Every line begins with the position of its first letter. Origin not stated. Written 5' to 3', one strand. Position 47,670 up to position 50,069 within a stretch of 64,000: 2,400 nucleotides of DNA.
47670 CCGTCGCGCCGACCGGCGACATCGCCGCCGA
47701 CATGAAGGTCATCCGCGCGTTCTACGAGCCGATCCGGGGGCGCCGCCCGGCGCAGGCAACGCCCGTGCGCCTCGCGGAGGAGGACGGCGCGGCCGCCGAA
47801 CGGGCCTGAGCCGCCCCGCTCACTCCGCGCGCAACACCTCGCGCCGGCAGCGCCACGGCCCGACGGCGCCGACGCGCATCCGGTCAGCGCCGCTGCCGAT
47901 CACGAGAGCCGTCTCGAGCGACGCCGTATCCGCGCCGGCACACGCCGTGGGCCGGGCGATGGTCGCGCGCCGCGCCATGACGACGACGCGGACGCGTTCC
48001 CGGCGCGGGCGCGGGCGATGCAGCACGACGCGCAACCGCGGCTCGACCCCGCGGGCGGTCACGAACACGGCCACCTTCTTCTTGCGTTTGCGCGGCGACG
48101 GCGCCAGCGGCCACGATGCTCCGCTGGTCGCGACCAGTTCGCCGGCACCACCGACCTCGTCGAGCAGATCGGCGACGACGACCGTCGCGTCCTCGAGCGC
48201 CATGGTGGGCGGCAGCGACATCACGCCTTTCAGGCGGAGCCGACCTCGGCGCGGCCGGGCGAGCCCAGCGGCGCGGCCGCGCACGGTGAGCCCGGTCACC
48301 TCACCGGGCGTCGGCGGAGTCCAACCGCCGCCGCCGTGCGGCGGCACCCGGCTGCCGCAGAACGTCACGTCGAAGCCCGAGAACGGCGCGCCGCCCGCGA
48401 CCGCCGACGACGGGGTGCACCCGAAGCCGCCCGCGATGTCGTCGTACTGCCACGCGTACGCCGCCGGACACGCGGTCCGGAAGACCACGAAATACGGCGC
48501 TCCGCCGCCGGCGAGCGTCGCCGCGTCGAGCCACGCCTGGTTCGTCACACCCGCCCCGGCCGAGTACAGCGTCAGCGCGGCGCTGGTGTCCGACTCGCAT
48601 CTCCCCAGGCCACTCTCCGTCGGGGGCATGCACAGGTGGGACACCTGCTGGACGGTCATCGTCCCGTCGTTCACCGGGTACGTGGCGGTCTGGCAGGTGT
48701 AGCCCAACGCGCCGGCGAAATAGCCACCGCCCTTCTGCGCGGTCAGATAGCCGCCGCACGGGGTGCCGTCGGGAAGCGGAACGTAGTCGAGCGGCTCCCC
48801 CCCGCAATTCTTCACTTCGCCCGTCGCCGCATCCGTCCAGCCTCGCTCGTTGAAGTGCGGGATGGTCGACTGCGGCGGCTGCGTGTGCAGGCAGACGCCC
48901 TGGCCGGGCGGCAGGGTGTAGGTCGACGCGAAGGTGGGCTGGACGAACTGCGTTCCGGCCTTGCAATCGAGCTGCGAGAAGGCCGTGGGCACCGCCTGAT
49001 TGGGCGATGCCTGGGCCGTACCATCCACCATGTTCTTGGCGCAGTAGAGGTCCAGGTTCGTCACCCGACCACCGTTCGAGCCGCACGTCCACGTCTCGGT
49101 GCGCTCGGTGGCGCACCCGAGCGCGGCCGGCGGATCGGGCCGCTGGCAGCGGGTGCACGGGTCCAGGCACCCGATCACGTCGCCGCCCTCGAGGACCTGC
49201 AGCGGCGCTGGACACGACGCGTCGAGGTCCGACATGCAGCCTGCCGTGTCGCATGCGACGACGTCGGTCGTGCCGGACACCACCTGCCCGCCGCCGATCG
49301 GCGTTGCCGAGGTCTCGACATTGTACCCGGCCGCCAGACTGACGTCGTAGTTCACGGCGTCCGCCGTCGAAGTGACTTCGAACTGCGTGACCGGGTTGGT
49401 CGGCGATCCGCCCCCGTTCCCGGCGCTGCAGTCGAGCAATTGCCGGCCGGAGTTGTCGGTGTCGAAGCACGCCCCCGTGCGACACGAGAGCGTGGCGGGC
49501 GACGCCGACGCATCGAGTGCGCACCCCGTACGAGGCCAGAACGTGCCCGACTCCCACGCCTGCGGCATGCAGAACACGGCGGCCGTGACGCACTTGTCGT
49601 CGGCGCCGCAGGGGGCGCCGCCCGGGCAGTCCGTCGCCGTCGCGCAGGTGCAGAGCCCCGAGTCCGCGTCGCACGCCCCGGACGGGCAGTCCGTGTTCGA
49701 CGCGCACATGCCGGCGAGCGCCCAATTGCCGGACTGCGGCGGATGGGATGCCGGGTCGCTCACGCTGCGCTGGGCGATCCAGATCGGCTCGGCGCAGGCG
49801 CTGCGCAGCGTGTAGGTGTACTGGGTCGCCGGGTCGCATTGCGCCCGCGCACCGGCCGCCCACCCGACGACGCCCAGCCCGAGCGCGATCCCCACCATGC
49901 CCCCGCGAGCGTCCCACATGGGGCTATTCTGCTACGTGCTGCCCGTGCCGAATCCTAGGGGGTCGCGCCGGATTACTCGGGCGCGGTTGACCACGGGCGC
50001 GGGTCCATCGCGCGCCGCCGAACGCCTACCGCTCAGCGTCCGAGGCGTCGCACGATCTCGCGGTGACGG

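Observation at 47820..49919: Bacterial secreted thaumatin-like protein with a large cysteine-rich insert and a basic C-terminal tail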

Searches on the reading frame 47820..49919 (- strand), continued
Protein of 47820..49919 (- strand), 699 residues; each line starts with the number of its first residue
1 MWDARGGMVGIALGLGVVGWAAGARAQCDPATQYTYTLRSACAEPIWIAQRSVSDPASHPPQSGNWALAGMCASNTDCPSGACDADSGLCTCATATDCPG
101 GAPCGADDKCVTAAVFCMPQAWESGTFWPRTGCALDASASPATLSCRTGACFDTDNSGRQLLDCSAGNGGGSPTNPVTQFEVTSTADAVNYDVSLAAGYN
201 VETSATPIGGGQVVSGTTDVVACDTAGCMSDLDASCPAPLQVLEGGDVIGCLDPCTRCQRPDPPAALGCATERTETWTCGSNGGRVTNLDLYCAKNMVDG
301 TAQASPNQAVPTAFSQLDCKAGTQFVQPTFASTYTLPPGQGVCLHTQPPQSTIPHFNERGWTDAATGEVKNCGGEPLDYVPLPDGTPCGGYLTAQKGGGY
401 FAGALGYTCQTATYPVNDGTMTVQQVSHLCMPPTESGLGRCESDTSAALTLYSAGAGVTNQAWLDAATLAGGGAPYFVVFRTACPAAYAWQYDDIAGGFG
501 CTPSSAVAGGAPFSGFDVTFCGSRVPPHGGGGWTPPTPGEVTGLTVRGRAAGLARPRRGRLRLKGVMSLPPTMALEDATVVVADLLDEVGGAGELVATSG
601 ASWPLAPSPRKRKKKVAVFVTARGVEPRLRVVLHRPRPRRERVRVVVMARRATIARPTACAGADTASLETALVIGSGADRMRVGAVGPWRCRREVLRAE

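Call 61: find_encoding_contigs(protein=P0047, flank=8000, max_places=2)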
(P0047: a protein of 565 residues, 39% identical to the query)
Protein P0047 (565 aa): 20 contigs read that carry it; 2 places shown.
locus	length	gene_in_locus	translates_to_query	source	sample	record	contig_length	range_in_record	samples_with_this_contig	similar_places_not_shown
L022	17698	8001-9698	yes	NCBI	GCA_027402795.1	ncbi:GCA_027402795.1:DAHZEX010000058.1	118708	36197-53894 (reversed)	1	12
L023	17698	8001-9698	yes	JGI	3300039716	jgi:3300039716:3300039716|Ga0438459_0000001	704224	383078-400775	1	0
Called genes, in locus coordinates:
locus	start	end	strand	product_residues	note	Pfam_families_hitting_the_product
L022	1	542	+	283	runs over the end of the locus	PF13641:Glyco_tranf_2_3, PF00535:Glycos_transf_2, PF10111:Glyco_tranf_2_2 (weak)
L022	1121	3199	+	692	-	PF13520:AA_permease_2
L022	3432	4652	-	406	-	PF13458:Peripla_BP_6, PF01094:ANF_receptor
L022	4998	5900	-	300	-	PF01144:CoA_trans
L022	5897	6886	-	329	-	PF01144:CoA_trans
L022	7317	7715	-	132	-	PF01243:PNPOx_N, PF12900:Pyridox_ox_2 (weak)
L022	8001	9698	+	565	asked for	PF00314:Thaumatin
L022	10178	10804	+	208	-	PF04519:Bactofilin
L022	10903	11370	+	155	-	PF00430:ATP-synt_B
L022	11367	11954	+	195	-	-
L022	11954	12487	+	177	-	PF00213:OSCP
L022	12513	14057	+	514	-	PF02874:ATP-synt_ab_N, PF00006:ATP-synt_ab, PF06745:ATPase (weak), PF00306:ATP-synt_ab_C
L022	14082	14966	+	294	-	PF00231:ATP-synt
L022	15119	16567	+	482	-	PF02874:ATP-synt_ab_N, PF00006:ATP-synt_ab, PF22919:ATP-synt_VA_C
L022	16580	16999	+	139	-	PF02823:ATP-synt_DE_N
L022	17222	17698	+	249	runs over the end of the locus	PF00106:adh_short, PF08659:KR, PF13561:adh_short_C2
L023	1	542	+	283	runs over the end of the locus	PF13641:Glyco_tranf_2_3, PF00535:Glycos_transf_2, PF10111:Glyco_tranf_2_2 (weak)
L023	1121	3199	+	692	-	PF13520:AA_permease_2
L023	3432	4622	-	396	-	PF13458:Peripla_BP_6, PF01094:ANF_receptor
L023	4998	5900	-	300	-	PF01144:CoA_trans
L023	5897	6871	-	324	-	PF01144:CoA_trans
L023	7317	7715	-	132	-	PF01243:PNPOx_N, PF12900:Pyridox_ox_2 (weak)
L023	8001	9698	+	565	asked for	PF00314:Thaumatin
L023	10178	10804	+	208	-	PF04519:Bactofilin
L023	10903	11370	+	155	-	PF00430:ATP-synt_B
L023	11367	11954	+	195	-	-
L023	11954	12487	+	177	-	PF00213:OSCP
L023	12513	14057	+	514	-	PF02874:ATP-synt_ab_N, PF00006:ATP-synt_ab, PF06745:ATPase (weak), PF00306:ATP-synt_ab_C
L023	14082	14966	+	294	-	PF00231:ATP-synt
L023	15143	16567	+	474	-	PF02874:ATP-synt_ab_N, PF00006:ATP-synt_ab, PF22919:ATP-synt_VA_C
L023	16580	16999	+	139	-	PF02823:ATP-synt_DE_N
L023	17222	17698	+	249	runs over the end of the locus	PF00106:adh_short, PF08659:KR, PF13561:adh_short_C2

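Call 68: search_protein_families(library=ncbifam, proteins=[P0022, P0021, P0030, P0046, P0052, P0027, P0036, P0047], max_evalue=0.01)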
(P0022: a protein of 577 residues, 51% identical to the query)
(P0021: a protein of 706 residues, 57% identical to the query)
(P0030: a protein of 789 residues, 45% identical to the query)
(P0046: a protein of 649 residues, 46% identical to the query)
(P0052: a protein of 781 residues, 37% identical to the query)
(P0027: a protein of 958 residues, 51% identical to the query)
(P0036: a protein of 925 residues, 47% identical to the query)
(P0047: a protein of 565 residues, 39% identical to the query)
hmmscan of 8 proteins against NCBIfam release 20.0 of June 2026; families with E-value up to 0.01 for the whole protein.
P0022 (577 aa): 0 families

P0021 (706 aa): 0 families

P0030 (789 aa): 0 families

P0046 (649 aa): 2 families
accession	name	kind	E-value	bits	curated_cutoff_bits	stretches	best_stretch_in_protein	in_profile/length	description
NF047539.1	XAC2610_fam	domain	6.3e-14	52.2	35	0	458-481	2-25/89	XAC2610-related protein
NF052323.1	T9SSA_dep_M6i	equivalog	1.3e-05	23.4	600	0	552-634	788-873/1043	T9SS-dependent M6-like inactivated metalloprotease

P0052 (781 aa): 0 families

P0027 (958 aa): 0 families

P0036 (925 aa): 0 families

P0047 (565 aa): 0 families

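Call 69: search_protein_families(library=pfam, proteins=[P0022, P0030, P0052, P0027, P0036, P0047, P0029, P0051], max_evalue=0.01)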
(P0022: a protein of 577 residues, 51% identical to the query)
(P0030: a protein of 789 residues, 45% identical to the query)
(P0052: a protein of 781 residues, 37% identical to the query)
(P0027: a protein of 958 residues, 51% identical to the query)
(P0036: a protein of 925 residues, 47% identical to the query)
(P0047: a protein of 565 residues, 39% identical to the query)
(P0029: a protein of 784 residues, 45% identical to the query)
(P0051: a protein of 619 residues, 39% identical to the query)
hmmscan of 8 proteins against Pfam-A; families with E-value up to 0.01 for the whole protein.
P0022 (577 aa): 1 family
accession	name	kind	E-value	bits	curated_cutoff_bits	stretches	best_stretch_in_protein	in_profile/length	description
PF00314.23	Thaumatin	-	1.9e-22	80.4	27.4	2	119-288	31-171/209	Thaumatin family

P0030 (789 aa): 1 family
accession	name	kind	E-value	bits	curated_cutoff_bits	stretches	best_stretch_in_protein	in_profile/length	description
PF00314.23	Thaumatin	-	6.1e-25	88.6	27.4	2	106-254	31-152/209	Thaumatin family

P0052 (781 aa): 1 family
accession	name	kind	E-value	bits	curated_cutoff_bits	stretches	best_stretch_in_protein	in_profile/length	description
PF00314.23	Thaumatin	-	3e-18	66.7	27.4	2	193-335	32-148/209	Thaumatin family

P0027 (958 aa): 2 families
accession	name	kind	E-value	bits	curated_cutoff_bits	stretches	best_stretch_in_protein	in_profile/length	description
PF00314.23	Thaumatin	-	1.1e-21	77.9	27.4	2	126-270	31-151/209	Thaumatin family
PF18998.6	Flg_new_2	-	0.0017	18.7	23.6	0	305-367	8-71/73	Divergent InlB B-repeat domain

P0036 (925 aa): 2 families
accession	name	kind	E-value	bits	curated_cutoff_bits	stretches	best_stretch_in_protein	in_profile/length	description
PF00314.23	Thaumatin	-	3.8e-26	92.5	27.4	1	116-250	37-151/209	Thaumatin family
PF18998.6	Flg_new_2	-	7.9e-09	35.8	23.6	1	764-841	1-70/73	Divergent InlB B-repeat domain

P0047 (565 aa): 2 families
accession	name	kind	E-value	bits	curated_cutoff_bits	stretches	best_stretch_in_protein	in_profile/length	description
PF00314.23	Thaumatin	-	5.3e-26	92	27.4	2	111-300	33-177/209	Thaumatin family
PF01683.23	EB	-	0.0089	16.5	24.3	1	67-93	18-44/52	EB module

P0029 (784 aa): 1 family
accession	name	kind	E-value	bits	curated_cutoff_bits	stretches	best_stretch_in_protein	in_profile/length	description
PF00314.23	Thaumatin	-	7.2e-25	88.3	27.4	2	122-272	31-153/209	Thaumatin family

P0051 (619 aa): 2 families
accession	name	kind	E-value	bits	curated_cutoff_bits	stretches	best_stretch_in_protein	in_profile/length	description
PF00314.23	Thaumatin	-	1.9e-22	80.4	27.4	2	2-161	38-175/209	Thaumatin family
PF24517.2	CBM96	-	3.4e-07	30.7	26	0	411-479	5-79/164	Carbohydrate-binding module family 96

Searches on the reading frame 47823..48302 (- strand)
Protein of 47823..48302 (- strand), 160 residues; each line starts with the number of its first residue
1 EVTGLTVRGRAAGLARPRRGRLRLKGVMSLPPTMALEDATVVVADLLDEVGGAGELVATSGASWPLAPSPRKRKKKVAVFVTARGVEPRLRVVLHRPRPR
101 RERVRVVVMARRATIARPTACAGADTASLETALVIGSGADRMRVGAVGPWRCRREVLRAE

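Call 33: find_homologous_proteins(query=A2, max_evalue=0.001)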
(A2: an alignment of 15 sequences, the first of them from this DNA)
Query A2 (15 sequences) (160 aa, profile of the alignment): 2 proteins with E <= 0.001 among 8000 candidates.
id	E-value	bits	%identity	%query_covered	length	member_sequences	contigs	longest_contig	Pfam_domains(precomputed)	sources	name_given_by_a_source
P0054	4.9e-51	191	80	96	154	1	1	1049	-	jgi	jgi:hypothetical protein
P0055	2.6e-29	120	25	49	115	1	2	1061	-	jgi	jgi:hypothetical protein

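Call 45: search_protein_representatives(alignment_id=A2)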
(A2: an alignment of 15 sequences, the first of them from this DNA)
Query: 15 sequences, 161 profile positions. Proteins with E-value up to 0.001 (for the whole library): 503; up to 1e-10: 291; up to 1e-30: 20. The best 150 are listed.
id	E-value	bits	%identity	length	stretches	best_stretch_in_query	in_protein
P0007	1.2e-53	197.4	-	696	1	2-160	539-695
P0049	8.9e-50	184.9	-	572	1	4-160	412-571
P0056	4.7e-48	179.3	-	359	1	2-160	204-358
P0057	1.8e-45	170.9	-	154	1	5-160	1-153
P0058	1.0e-42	161.9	-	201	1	6-160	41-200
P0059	5.8e-42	159.5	-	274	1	3-160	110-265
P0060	1.9e-40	154.5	-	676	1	4-160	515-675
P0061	1.6e-39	151.5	-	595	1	3-155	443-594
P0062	1.8e-36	141.6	-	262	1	7-160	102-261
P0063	1.8e-35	138.4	-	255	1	3-160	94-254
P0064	4.5e-34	133.8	-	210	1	6-160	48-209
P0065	5.3e-34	133.6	-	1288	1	3-160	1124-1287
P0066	1.1e-32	129.4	-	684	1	3-160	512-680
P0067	1.6e-32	128.8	-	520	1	6-159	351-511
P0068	1.7e-32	128.7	-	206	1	19-160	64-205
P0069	4.5e-32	127.3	-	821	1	2-159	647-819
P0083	1.4e-28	116.0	-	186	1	6-160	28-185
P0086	6.3e-28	113.8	-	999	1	8-159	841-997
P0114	1.0e-23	100.1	-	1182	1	6-160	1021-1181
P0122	3.6e-23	98.4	-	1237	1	6-156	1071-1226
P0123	3.7e-23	98.3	-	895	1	7-160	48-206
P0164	6.3e-19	84.6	-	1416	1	8-158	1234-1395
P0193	2.5e-17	79.4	-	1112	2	8-159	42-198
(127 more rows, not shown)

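Call 47: predict_structure(alignment_id=A2)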
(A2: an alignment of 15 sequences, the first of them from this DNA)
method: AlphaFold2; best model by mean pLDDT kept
length: 160 residues; sequences in the alignment: 15
mean_pLDDT: 95.4   pTM: 0.90
mean pLDDT of the five models: 95.4, 95.4, 91.3, 85.1, 82.3
residues with pLDDT >= 90: 149; 70-90: 11; 50-70: 0; < 50: 0
segments of 3 or more residues with pLDDT < 50: none
pLDDT, mean of each block of 10 residues (from residue 1): 91 96 97 96 97 93 91 98 93 97 98 96 96 95 96 95
secondary structure, 60 per line:
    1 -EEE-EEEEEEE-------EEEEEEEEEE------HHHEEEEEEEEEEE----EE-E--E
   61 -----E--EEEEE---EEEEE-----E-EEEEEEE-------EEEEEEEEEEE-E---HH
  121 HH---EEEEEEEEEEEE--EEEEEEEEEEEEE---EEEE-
elements in order: E2-4 E6-12 E20-29 E39-49 E69-73 E77-81 E89-95 E103-113 H119-122 E126-137 E140-152 E156-159

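Call 49: search_protein_families(library=pfam, alignment_id=A3, max_evalue=0.00001)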
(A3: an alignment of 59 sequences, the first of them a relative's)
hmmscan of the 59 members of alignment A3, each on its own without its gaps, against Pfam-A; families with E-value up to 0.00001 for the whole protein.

A. member 1, P0060 (676 aa): 0 families

B. families by the number of members that match (of 59 scanned): 25 families
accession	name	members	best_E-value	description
PF00754.31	F5_F8_type_C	14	3.1e-26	F5/8 type C domain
PF22633.2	F5_F8_type_C_2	9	1.1e-15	NedA-like, galactose-binding domain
PF18911.6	PKD_4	1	8.8e-75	PKD domain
PF25778.1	DUF7948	1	1.8e-57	Domain of unknown function (DUF7948)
PF00801.26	PKD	1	5.4e-57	PKD domain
PF06739.17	SBBP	1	9.6e-34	Beta-propeller repeat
PF00332.24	Glyco_hydro_17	1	2.1e-31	Glycosyl hydrolases family 17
PF07705.17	CARDB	1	3.1e-22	CARDB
PF00314.23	Thaumatin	1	8.6e-22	Thaumatin family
PF24251.1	DUF7453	1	5.1e-20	Family of unknown function (DUF7453)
PF02369.22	Big_1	1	1.2e-16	Bacterial Ig-like domain (group 1)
PF07452.17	CHRD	1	1.4e-13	CHRD domain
PF13229.12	Beta_helix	1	3.7e-12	Right handed beta helix region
PF17963.7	Big_9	1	4.5e-11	Bacterial Ig domain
PF22352.2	K319L-like_PKD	1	8.4e-11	K319L-like, PKD domain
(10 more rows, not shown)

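Call 58: list_cluster_members(proteins=[P0065, P0069, P0086, P0114, P0164, P0058, P0083, P0123, P0193, P0122])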
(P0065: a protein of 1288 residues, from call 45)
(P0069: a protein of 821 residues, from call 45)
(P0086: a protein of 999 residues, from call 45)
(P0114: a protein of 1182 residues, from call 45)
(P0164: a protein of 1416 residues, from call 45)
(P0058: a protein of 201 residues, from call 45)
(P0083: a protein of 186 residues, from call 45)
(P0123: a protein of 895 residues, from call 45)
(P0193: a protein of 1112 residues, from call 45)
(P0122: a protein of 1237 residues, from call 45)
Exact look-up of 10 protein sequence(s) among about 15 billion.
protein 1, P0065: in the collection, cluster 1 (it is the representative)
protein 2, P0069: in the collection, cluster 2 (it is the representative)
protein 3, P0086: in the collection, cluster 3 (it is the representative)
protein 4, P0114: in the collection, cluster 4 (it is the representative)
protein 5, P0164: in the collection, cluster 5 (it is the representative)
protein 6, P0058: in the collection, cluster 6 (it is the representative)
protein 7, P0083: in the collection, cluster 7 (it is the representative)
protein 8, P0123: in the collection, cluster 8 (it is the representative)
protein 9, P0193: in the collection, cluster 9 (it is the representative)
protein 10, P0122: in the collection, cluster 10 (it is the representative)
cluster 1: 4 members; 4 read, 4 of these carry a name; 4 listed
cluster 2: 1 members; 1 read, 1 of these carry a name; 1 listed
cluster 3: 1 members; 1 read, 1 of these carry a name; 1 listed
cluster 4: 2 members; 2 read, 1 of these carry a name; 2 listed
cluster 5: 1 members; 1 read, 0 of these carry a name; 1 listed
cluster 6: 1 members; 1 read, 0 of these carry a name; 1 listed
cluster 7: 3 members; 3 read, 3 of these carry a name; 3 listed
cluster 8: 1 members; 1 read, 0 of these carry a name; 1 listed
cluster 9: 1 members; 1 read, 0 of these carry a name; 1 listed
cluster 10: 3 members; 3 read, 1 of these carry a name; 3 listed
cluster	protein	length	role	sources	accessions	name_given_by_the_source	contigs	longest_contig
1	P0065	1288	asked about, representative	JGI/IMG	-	hypothetical protein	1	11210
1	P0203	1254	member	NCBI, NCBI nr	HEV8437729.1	MAG TPA: SBBP repeat-containing protein [Methylomirabilota bacterium] | SBBP repeat-containing protein [Methylomirabilota bacterium]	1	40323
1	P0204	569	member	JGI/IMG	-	subtilase family serine protease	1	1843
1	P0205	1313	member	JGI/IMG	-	hypothetical protein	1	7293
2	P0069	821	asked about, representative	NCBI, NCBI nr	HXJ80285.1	MAG TPA: hypothetical protein VMS64_16590, partial [Candidatus Methylomirabilis sp.] | hypothetical protein [Candidatus Methylomirabilis sp.]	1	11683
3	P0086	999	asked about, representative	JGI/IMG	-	hypothetical protein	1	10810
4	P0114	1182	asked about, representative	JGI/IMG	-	hypothetical protein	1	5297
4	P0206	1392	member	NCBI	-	-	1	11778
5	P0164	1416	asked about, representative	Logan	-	-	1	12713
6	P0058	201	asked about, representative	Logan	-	-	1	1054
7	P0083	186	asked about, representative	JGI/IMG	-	hypothetical protein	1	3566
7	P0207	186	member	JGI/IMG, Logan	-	hypothetical protein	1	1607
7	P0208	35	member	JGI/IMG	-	hypothetical protein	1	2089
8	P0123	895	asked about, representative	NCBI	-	-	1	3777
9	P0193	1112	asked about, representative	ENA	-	-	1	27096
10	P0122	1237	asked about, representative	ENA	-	-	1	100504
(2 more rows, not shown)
